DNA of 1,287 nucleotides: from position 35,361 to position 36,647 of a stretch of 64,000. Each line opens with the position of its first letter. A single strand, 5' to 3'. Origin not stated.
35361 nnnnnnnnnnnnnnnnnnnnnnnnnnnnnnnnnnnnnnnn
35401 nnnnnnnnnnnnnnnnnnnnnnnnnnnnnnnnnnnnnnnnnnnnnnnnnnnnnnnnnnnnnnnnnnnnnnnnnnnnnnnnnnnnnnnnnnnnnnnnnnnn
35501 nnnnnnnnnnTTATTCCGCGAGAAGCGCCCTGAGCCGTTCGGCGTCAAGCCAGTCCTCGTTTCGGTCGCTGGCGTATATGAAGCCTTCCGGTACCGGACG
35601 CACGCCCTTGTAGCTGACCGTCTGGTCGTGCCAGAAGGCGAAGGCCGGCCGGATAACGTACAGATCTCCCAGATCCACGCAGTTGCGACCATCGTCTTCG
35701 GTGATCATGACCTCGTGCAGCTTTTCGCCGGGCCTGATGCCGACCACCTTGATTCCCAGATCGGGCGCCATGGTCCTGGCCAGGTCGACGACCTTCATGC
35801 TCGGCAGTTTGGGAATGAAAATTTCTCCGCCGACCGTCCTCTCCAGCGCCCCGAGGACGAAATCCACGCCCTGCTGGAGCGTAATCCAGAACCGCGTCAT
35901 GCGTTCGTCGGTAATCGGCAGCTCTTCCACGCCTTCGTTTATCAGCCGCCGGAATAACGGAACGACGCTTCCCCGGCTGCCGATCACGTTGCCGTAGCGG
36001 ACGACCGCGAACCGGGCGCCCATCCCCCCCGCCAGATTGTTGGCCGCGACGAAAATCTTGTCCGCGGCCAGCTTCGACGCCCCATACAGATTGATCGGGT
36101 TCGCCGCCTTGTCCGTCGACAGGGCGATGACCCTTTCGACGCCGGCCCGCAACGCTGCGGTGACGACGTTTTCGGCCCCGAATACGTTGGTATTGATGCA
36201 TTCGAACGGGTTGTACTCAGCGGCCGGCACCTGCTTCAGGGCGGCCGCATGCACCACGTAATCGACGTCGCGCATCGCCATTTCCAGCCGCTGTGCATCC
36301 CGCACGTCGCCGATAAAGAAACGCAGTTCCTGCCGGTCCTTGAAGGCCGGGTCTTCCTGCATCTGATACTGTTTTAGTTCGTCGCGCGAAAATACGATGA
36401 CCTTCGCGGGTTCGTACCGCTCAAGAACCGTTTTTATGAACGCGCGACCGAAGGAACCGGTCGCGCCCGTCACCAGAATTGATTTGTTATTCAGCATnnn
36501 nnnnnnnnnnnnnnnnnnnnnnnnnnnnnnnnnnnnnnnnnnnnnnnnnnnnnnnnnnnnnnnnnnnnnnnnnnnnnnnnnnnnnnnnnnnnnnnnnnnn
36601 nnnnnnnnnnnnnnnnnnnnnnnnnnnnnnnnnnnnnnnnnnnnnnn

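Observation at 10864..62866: Four cobalamin-dependent radical SAM enzymes embedded in one nonulosonic-acid glycan island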

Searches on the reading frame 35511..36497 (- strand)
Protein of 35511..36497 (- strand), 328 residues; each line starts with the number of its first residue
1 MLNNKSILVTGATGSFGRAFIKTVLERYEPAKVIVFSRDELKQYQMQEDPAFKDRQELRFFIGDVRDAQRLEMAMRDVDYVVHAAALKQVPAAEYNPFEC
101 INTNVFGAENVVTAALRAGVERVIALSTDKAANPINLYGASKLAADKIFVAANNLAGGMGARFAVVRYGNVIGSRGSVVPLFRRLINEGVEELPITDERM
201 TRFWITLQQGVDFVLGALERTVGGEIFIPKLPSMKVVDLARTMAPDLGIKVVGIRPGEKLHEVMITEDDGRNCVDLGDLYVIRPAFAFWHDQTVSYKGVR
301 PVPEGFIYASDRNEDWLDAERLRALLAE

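Call 9: search_protein_families(library=pfam, proteins=[window:35511-36497:-], max_evalue=0.001)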
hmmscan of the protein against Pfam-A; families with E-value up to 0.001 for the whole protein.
window:35511-36497:- (328 aa): 9 families
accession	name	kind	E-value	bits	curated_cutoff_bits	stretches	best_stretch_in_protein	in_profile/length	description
PF02719.21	Polysacc_synt_2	-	7.4e-104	347.5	20.2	1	7-283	1-292/293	Polysaccharide biosynthesis protein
PF01370.27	Epimerase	-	3.2e-28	99.2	20.9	1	7-224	1-234/240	NAD dependent epimerase/dehydratase family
PF01073.25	3Beta_HSD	-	1.8e-16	60.5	22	1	8-132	1-120/280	3-beta hydroxysteroid dehydrogenase/isomerase family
PF16363.11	GDP_Man_Dehyd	-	2.6e-15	57.2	27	1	8-152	1-167/332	GDP-mannose 4,6 dehydratase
PF04321.23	RmlD_sub_bind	-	3.4e-12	46.5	27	1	6-186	2-167/287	RmlD substrate binding domain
PF13460.12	NAD_binding_10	-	6.8e-12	46.1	27.2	1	11-133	1-103/184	NAD(P)H-binding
PF07993.18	NAD_binding_4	-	2.2e-08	34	20.1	1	9-132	1-140/258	Male sterility protein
PF00106.31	adh_short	-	2.4e-08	34.1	26.6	1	5-164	1-175/195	short chain dehydrogenase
PF05368.20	NmrA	-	7.5e-07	29.5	27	1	4-124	2-103/298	NmrA-like family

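Call 22: search_protein_families(library=ncbifam, proteins=[window:35511-36497:-], max_evalue=0.001)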
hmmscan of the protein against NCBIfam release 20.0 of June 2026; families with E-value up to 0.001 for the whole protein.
window:35511-36497:- (328 aa): 34 families (the best 25 are shown)
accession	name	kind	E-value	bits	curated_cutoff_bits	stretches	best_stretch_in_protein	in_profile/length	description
TIGR03589.1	PseB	equivalog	5.9e-157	521.6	407.75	1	1-325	1-323/324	UDP-N-acetylglucosamine 4,6-dehydratase (inverting)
TIGR04130.1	FnlA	equivalog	1.5e-72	244.3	730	1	1-326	1-325/337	UDP-N-acetylglucosamine 4,6-dehydratase/5-epimerase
TIGR04180.1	EDH_00030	hypoth_equivalog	1.9e-19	69.8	475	1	7-245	1-254/297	NAD-dependent 4,6-dehydratase LegB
TIGR01179.1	galE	equivalog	5.7e-15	55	262.3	1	7-175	2-180/332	UDP-glucose 4-epimerase GalE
TIGR03466.1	HpnA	hypoth_equivalog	2e-13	49.9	367.65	1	6-129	2-114/327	hopanoid-associated sugar epimerase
TIGR02622.1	CDP_4_6_dhtase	equivalog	1e-12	47.8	278.45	1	3-131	3-132/352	CDP-glucose 4,6-dehydratase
TIGR01181.1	dTDP_gluc_dehyt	equivalog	1.7e-12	47.1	365.1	1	7-131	2-128/321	dTDP-glucose 4,6-dehydratase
NF041293.1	G6PDh_Azf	equivalog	2.9e-12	46.6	400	1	4-132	2-119/252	NAD-dependent glucose-6-phosphate dehydrogenase Azf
TIGR01214.1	rmlD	equivalog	9.8e-12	44.6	224.05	1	7-186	2-167/285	dTDP-4-dehydrorhamnose reductase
NF052578.1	StrlDmthSdmBMthl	equivalog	6.1e-11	42.6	600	1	7-142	3-126/328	sterol demethylase protein SdmB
NF042423.1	oxyalk_red_Shew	equivalog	8.5e-10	38.2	580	1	5-129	9-119/331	2-alkyl-3-oxoalkanoate reductase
TIGR01746.1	Thioester-redct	subfamily_domain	2e-09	37.2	213.35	1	7-174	2-198/371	thioester reductase domain-containing protein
NF042422.1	oxyalk_red_OleD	equivalog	6.1e-09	35.7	580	1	7-129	3-111/329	2-alkyl-3-oxoalkanoate reductase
TIGR02197.1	heptose_epim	equivalog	5.2e-08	32.4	274.6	1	7-175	1-174/316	ADP-glyceromanno-heptose 6-epimerase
NF005539.0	PRK07201.1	equivalog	9.8e-08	31.2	549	1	7-118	3-115/657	SDR family oxidoreductase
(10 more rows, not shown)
